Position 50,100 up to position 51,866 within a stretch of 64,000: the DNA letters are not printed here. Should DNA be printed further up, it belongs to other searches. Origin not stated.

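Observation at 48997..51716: Two unassigned fold-type-II PLP enzymes occupy the operon core where the canonical cluster has YgeX; no carbamate kinase is present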

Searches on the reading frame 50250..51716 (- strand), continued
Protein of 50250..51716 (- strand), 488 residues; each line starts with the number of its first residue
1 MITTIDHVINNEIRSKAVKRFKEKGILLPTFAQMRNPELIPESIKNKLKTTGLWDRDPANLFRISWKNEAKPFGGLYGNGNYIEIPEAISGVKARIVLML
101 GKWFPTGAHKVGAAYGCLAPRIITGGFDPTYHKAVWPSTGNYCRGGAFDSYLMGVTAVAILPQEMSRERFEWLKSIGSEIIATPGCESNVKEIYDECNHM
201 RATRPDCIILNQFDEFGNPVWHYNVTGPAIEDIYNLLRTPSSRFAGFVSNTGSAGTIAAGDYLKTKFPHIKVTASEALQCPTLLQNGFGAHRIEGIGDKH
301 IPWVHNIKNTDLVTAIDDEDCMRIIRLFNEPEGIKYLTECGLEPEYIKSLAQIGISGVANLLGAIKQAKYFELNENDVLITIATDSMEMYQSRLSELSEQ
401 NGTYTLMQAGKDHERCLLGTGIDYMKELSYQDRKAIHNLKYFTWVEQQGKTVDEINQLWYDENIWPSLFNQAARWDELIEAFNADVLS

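Call 57: search_protein_families(library=pfam, proteins=[L085:2864-3952:+, L088:3-1505:+, L088:2915-3580:+, L056:19301-19945:+, L056:17525-17887:+, L047:15455-16282:+, L078:6022-6495:-, L076:1901-2362:-, L078:11587-12033:+, L059:15953-16957:+], max_evalue=0.01)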
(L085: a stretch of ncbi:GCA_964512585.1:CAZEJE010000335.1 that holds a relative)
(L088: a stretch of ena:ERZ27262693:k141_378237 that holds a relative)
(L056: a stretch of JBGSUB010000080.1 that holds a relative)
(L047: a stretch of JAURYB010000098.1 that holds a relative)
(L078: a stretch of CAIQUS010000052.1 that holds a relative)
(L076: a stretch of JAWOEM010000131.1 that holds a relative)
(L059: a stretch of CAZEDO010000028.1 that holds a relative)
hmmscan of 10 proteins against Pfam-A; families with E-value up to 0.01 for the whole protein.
L085:2864-3952:+ (363 aa): 0 families

L088:3-1505:+ (500 aa): 1 family
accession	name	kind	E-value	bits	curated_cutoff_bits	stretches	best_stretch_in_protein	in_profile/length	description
PF00291.31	PALP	-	4.4e-36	125.2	35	2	107-339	6-217/295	Pyridoxal-phosphate dependent enzyme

L088:2915-3580:+ (222 aa): 1 family
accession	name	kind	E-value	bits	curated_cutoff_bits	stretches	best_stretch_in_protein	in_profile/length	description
PF04055.27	Radical_SAM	-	9.3e-20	71.9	29.5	1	44-210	2-164/166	Radical SAM superfamily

L056:19301-19945:+ (214 aa): 0 families

L056:17525-17887:+ (120 aa): 1 family
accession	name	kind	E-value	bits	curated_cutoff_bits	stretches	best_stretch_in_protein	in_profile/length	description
PF05635.17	23S_rRNA_IVP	-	7e-09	36.3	33.8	1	11-98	10-96/106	23S rRNA-intervening sequence protein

L047:15455-16282:+ (275 aa): 2 families
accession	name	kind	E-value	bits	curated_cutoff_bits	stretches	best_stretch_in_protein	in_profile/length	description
PF02498.22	Bro-N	-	6.3e-11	43.2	25.6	1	12-106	2-92/96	BRO family, N-terminal domain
PF16242.11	Pyrid_ox_like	-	0.00086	19.3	28.8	1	8-88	59-138/149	Pyridoxamine 5'-phosphate oxidase like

L078:6022-6495:- (157 aa): 4 families
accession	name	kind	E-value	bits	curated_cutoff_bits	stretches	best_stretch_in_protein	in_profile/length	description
PF00383.29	dCMP_cyt_deam_1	-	3.9e-26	91.4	25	1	1-102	1-101/102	Cytidine and deoxycytidylate deaminase zinc-binding region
PF14437.12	MafB19-deam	-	9.3e-22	77.9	27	1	25-132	23-126/142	MafB19-like deaminase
PF14439.12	Bd3614-deam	-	0.00071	20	38.5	1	30-94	14-77/113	Bd3614-like deaminase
PF18750.7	SNAD4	-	0.0018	18.7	27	1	48-92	27-72/130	Secreted Novel AID/APOBEC-like Deaminase 4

L076:1901-2362:- (153 aa): 12 families
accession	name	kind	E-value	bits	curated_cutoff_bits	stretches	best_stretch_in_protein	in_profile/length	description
PF13412.12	HTH_24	-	6.3e-19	67.7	21.9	1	4-51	1-48/48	Winged helix-turn-helix DNA-binding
PF01037.27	AsnC_trans_reg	-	6.5e-18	64.8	25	1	71-142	2-71/73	Lrp/AsnC ligand binding domain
PF13404.12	HTH_AsnC-type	-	3.1e-17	62.5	27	1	4-45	1-42/42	AsnC-type helix-turn-helix domain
PF08279.18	HTH_11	-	4.4e-06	26.9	25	1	9-49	3-44/55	HTH domain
PF13601.12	HTH_34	-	4.3e-05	24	27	1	11-56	5-50/80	Winged helix DNA-binding domain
PF01047.28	MarR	-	0.00046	20.5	24.6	1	11-51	8-48/59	MarR family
PF12802.13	MarR_2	-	0.00047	20.7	27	1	11-51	10-51/61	MarR family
PF25212.1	HVO_A0114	-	0.00047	20.3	27.6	1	9-51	25-67/84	HVO_A0114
PF00392.27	GntR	-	0.00078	19.5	27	1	5-51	7-55/64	Bacterial regulatory proteins, gntR family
PF01726.22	LexA_DNA_bind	-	0.0017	18.5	23.7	1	22-51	27-57/65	LexA DNA binding domain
PF13463.12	HTH_27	-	0.0032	18.2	22.2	1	8-52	5-50/68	Winged helix DNA-binding domain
PF09756.15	DDRGK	-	0.0038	17.3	27.8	1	8-51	101-144/188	DDRGK domain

L078:11587-12033:+ (148 aa): 1 family
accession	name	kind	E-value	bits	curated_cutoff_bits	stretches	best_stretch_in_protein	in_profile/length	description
PF01797.21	Y1_Tnp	-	2.3e-23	83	23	1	5-118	4-121/121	Transposase IS200 like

L059:15953-16957:+ (334 aa): 2 families
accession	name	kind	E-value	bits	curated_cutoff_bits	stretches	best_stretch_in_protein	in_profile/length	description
PF10343.14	Q_salvage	-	0.00055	20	25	0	188-256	167-238/285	Queuosine salvage protein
PF09171.15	AGOG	-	0.0042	16.9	26.1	1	165-280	128-237/248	N-glycosylase/DNA lyase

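Call 58: find_encoding_contigs(protein=P0109, flank=10000, max_places=1)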
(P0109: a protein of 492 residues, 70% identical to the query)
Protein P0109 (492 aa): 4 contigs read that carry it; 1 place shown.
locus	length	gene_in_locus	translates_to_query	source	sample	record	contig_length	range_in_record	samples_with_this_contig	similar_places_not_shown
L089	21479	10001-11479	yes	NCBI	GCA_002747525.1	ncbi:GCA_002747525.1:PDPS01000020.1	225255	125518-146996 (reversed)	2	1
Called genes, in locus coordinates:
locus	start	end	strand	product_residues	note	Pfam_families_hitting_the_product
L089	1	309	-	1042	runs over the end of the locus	PF14691:Fer4_20, PF01494:FAD_binding_3 (faint), PF01946:Thi4 (faint), PF07992:Pyr_redox_2, PF13450:NAD_binding_8, PF13738:Pyr_redox_3 (weak)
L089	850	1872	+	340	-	PF00356:LacI, PF00532:Peripla_BP_1, PF13377:Peripla_BP_3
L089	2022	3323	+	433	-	PF00860:Xan_ur_permease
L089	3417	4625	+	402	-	PF01546:Peptidase_M20, PF07687:M20_dimer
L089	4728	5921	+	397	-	PF00155:Aminotran_1_2, PF01053:Cys_Met_Meta_PP (weak), PF01041:DegT_DnrJ_EryC1 (weak)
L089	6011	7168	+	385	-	PF00291:PALP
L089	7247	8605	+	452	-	PF01979:Amidohydro_1, PF07969:Amidohydro_3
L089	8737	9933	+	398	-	PF02729:OTCace_N, PF00185:OTCace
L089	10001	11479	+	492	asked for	PF00291:PALP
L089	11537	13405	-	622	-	PF00931:NB-ARC (faint), PF05729:NACHT (weak), PF13424:TPR_12, PF00515:TPR_1 (faint), PF07719:TPR_2 (faint), PF13181:TPR_8 (faint), PF13432:TPR_16 (faint), PF13424:TPR_12 (weak)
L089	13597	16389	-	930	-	PF01799:Fer2_2, PF01315:Ald_Xan_dh_C, PF02738:MoCoBD_1, PF20256:MoCoBD_2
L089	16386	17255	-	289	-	PF00941:FAD_binding_5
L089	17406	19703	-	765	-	PF01315:Ald_Xan_dh_C, PF02738:MoCoBD_1, PF20256:MoCoBD_2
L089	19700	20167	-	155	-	PF00111:Fer2, PF01799:Fer2_2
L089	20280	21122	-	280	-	PF00941:FAD_binding_5, PF03450:CO_deh_flav_C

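Call 59: find_encoding_contigs(protein=P0241, flank=10000, max_places=2)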
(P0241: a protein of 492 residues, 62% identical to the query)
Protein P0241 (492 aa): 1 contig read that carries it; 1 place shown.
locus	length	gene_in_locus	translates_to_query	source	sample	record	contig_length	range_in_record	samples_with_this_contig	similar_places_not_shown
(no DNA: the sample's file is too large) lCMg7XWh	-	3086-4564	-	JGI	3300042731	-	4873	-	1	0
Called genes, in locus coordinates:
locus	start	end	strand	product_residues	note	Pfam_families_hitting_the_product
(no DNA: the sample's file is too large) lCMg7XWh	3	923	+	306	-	?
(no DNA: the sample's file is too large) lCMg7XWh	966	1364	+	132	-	PF13366:PDDEXK_3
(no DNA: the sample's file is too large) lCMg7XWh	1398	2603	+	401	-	PF02729:OTCace_N, PF00185:OTCace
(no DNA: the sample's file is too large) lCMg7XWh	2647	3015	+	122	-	PF05635:23S_rRNA_IVP, PF22296:bAvd (weak)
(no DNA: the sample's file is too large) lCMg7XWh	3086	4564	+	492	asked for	PF00291:PALP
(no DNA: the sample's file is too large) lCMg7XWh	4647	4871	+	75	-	?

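Call 63: search_protein_families(library=pfam, proteins=[L021:6696-9368:+, L021:9373-10086:+, L021:10173-11363:+, L021:11471-12877:+, L021:12943-13617:+, L075:10066-11598:-, L075:11708-13012:+, L075:13022-13654:+, L075:13725-14411:+, L075:14653-15675:+], max_evalue=0.00001)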
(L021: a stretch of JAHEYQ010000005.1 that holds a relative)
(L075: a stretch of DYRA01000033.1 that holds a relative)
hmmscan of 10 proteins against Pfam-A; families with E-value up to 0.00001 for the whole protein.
L021:6696-9368:+ (890 aa): 8 families
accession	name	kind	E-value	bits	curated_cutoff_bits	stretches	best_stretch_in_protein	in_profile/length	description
PF02518.31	HATPase_c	-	2.7e-27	95.9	26.4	1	630-743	1-108/111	Histidine kinase-, DNA gyrase B-, and HSP90-like ATPase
PF08447.18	PAS_3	-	1.5e-22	80.1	25.6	1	405-492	2-89/89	PAS fold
PF00072.30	Response_reg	-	4.3e-22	78.8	30.2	1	771-886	1-110/111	Response regulator receiver domain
PF00512.31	HisKA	-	3.3e-20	72.4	26.9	1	518-583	1-66/66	His Kinase A (phospho-acceptor) domain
PF13426.13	PAS_9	-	7.6e-12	45.9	27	1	272-368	7-102/103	PAS domain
PF00989.32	PAS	-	3.9e-09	37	22.6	0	257-367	2-113/113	PAS fold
PF11845.13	Tll0287-like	-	1.9e-07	32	24.1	1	79-180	24-119/144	Tll0287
PF08448.16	PAS_4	-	1.9e-07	31.8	23.1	1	263-369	2-107/110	PAS fold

L021:9373-10086:+ (237 aa): 1 family
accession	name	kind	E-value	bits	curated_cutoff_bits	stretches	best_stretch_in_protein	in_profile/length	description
PF01507.26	PAPS_reduct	-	1.1e-47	162.7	22.5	1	33-208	1-175/175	Phosphoadenosine phosphosulfate reductase domain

L021:10173-11363:+ (396 aa): 4 families
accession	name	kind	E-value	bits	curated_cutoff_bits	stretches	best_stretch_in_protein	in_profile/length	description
PF08442.15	ATP-grasp_2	-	1e-66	224.9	29.5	1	2-211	1-201/202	ATP-grasp domain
PF00549.24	Ligase_CoA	-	8.7e-33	113.6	24.5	1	271-389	1-125/128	CoA-ligase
PF24948.1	Citrate_synth_N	-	4.1e-17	62.7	83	1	3-234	5-227/232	ATP-citrate synthase ATP-grasp domain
PF13549.11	ATP-grasp_5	-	3.5e-06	27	27.6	0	3-227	10-221/221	ATP-grasp domain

L021:11471-12877:+ (468 aa): 4 families
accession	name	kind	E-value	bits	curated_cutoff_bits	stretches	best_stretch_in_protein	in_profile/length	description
PF02878.22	PGM_PMM_I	-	8.2e-31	107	22.5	1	8-141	7-135/138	Phosphoglucomutase/phosphomannomutase, alpha/beta/alpha domain I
PF02879.22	PGM_PMM_II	-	3.2e-23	82.6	29.3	1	163-264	3-103/103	Phosphoglucomutase/phosphomannomutase, alpha/beta/alpha domain II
PF02880.22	PGM_PMM_III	-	1e-18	68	20.7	1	271-377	4-115/115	Phosphoglucomutase/phosphomannomutase, alpha/beta/alpha domain III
PF00408.26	PGM_PMM_IV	-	2.3e-08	34.4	23.1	1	400-455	16-67/68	Phosphoglucomutase/phosphomannomutase, C-terminal domain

L021:12943-13617:+ (224 aa): 1 family
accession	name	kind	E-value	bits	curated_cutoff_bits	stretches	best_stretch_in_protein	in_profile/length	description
PF13398.12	Peptidase_M50B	-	1e-32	114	26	1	16-213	4-197/201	Peptidase M50B-like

L075:10066-11598:- (510 aa): 2 families
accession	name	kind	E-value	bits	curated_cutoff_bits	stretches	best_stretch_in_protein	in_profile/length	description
PF00704.34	Glyco_hydro_18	-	2.3e-37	129.8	29.6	1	107-396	18-317/317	Glycosyl hydrolases family 18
PF18962.6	Por_Secre_tail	-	2.3e-11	44.2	27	1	433-507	3-74/75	Secretion system C-terminal sorting domain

L075:11708-13012:+ (434 aa): 2 families
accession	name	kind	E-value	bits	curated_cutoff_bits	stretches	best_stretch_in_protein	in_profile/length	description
PF13650.11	Asp_protease_2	-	3.9e-16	60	24.3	1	182-275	2-88/90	Aspartyl protease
PF13975.11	gag-asp_proteas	-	1.9e-14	54.5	28.2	1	182-258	2-79/92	gag-polyprotein putative aspartyl protease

L075:13022-13654:+ (210 aa): 1 family
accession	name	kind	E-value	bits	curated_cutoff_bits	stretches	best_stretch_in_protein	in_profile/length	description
PF01914.23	MarC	-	1.7e-55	188.1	23.9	1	8-203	2-200/203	MarC family integral membrane protein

L075:13725-14411:+ (228 aa): 0 families

L075:14653-15675:+ (340 aa): 1 family
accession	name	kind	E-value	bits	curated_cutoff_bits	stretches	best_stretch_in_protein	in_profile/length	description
PF01180.27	DHO_dh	-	1.5e-67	228.3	27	1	46-339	3-284/291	Dihydroorotate dehydrogenase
